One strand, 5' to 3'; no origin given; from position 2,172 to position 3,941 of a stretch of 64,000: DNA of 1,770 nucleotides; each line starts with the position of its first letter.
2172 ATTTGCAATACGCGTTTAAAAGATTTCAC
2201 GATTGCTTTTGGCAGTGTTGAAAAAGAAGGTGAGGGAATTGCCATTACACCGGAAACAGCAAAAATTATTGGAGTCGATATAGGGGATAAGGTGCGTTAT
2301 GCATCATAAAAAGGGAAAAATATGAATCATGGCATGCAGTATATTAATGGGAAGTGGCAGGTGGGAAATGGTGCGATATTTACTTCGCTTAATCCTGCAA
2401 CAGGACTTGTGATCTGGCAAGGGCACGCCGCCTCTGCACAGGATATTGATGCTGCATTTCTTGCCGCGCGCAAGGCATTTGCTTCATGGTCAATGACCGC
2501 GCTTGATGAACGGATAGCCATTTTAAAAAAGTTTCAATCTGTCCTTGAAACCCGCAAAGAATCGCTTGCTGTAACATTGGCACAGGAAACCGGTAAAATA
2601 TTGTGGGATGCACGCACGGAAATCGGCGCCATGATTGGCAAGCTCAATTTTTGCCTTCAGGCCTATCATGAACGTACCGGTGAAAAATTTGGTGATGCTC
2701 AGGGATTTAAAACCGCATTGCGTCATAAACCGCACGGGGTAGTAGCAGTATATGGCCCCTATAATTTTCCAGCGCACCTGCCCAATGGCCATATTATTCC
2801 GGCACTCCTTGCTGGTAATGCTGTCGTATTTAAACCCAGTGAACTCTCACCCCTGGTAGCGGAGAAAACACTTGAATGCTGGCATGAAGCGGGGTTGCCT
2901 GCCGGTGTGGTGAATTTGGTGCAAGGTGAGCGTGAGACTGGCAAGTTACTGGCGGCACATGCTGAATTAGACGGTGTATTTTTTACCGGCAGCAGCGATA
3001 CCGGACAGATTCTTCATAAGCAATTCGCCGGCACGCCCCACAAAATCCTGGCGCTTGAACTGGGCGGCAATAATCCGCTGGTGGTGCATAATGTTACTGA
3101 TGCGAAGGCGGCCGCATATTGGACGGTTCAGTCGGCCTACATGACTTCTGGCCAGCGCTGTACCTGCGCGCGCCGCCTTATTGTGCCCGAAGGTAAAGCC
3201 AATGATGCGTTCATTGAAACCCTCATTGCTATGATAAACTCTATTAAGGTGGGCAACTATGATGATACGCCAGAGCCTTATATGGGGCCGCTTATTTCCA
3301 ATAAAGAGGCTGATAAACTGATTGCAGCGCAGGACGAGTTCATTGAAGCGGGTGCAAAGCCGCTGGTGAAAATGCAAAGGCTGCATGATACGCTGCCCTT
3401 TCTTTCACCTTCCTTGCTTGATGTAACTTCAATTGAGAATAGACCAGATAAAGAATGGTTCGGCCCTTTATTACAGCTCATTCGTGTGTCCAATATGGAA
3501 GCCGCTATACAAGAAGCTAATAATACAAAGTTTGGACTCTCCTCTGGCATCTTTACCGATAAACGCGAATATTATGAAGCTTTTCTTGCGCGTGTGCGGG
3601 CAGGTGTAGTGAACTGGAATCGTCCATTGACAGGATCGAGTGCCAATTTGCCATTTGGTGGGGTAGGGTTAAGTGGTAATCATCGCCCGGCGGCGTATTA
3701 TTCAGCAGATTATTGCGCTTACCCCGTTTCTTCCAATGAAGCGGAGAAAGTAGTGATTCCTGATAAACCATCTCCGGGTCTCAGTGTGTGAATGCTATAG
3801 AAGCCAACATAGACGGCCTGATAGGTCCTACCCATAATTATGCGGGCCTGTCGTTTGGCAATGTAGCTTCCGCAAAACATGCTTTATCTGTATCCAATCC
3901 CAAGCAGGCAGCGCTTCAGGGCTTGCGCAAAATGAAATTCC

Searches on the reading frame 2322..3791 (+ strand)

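Call 20: search_protein_families(library=pfam, proteins=[window:2322-3791:+], max_evalue=0.00001)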
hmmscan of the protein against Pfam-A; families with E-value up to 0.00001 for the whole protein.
window:2322-3791:+ (489 aa): 1 family
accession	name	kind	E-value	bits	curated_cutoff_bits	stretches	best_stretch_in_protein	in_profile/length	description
PF00171.27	Aldedh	-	4.2e-123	411.7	23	1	17-462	6-452/461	Aldehyde dehydrogenase family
